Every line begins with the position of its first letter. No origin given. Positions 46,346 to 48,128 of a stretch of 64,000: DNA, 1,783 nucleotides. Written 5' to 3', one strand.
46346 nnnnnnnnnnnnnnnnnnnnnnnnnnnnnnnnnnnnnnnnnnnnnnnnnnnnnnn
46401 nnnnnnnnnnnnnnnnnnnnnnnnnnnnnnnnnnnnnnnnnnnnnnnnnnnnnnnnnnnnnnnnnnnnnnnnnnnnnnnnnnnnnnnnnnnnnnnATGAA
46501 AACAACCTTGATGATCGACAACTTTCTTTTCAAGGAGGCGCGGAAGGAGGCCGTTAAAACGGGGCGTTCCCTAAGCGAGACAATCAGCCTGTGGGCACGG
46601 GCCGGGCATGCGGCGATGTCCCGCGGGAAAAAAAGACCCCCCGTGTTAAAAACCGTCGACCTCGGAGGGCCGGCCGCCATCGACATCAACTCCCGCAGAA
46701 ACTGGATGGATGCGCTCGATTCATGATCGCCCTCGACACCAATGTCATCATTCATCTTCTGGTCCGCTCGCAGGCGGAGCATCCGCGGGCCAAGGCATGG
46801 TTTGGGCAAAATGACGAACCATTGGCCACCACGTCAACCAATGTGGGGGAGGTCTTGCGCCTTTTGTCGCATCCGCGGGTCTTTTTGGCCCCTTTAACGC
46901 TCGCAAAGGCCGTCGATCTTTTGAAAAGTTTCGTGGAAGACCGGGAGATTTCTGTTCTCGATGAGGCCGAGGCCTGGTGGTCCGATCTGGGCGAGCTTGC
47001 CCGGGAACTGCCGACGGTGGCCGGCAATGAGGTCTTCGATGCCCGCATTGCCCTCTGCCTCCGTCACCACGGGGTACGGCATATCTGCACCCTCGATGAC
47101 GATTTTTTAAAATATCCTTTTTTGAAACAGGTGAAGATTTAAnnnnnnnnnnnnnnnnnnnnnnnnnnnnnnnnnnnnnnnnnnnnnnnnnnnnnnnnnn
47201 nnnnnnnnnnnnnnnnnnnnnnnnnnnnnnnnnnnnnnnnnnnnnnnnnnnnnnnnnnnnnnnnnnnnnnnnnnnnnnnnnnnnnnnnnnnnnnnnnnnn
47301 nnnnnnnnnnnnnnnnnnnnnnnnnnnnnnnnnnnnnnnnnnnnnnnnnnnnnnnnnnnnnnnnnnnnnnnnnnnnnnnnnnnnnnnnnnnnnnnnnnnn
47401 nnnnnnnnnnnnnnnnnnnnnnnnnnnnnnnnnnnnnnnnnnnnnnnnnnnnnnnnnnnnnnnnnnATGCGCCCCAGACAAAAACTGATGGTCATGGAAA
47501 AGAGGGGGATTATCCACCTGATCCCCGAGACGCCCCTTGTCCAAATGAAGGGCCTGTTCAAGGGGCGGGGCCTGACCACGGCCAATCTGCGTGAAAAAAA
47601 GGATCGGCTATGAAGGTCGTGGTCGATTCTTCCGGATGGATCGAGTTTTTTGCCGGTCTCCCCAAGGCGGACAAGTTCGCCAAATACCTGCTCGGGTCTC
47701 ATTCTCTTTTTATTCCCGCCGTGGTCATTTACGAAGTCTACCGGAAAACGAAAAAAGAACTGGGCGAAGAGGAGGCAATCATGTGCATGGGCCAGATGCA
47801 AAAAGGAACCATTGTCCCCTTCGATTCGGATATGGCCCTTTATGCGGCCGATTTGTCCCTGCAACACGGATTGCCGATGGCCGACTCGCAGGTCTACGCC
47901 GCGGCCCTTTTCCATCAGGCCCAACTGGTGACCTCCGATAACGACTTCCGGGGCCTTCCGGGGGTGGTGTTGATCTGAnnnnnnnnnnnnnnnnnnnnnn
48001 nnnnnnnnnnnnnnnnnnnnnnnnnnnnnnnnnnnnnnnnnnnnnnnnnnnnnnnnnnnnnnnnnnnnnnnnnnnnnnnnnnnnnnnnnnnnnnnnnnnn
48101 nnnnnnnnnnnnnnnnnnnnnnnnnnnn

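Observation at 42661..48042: Three copies of a ~50-bp element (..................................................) placed right after gene ends at cassette boundaries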

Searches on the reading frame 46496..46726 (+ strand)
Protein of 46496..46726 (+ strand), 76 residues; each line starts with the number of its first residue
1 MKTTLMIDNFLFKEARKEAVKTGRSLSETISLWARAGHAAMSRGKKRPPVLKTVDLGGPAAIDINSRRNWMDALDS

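Call 9: search_protein_families(library=pfam, proteins=[window:46496-46726:+], max_evalue=0.01)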
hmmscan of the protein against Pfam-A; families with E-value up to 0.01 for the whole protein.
window:46496-46726:+ (76 aa): 1 family
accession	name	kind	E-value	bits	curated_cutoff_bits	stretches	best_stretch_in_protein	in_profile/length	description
PF11903.14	ParD_like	-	0.00023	21.5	23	1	7-44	6-43/73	ParD-like antitoxin of type II bacterial toxin-antitoxin system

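Call 57: find_encoding_contigs(protein=window:46496-46726:+, flank=10000, max_places=10)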
Protein window:46496-46726:+ (76 aa): no gene with exactly this product is on record in the collection.

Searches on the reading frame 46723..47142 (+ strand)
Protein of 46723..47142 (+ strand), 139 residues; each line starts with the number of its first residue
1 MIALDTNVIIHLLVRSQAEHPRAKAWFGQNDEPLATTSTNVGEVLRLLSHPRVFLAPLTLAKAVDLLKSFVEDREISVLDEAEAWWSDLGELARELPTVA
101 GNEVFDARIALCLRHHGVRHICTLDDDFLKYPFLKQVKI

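Call 42: find_encoding_contigs(protein=window:46723-47142:+, flank=10000, max_places=10)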
Protein window:46723-47142:+ (139 aa): no gene with exactly this product is on record in the collection.

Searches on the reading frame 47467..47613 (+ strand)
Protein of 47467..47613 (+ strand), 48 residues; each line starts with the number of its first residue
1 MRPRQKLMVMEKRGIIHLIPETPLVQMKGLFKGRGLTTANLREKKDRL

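Call 60: find_encoding_contigs(protein=window:47467-47613:+, flank=10000, max_places=10)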
Protein window:47467-47613:+ (48 aa): 1 contig read that carries it; 1 place shown.
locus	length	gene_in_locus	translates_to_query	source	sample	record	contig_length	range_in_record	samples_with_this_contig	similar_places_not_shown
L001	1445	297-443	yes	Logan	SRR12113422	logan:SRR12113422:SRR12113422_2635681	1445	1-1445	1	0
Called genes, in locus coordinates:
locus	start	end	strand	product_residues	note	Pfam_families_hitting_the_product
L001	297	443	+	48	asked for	-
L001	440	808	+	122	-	PF01850:PIN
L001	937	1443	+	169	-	?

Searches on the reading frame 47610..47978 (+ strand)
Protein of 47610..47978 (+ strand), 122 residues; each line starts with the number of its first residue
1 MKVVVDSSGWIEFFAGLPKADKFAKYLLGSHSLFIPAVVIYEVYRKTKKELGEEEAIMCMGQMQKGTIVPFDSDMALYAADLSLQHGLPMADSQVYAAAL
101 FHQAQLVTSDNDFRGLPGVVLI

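Call 9: search_protein_families(library=pfam, proteins=[window:47610-47978:+], max_evalue=0.01)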
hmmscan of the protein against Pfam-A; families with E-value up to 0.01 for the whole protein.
window:47610-47978:+ (122 aa): 1 family
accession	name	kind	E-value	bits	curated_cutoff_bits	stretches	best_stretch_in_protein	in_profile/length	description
PF01850.27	PIN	-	2.6e-17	64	23.6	1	3-116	1-117/120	PIN domain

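Call 10: find_encoding_contigs(protein=window:47610-47978:+, flank=10000, max_places=10)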
Protein window:47610-47978:+ (122 aa): 1 contig read that carries it; 1 place shown.
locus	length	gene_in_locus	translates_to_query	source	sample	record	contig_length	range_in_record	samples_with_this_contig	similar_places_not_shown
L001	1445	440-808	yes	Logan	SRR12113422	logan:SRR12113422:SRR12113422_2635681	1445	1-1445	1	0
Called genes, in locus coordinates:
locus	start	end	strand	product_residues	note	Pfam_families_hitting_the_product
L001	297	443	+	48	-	-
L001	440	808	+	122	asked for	PF01850:PIN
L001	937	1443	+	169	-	?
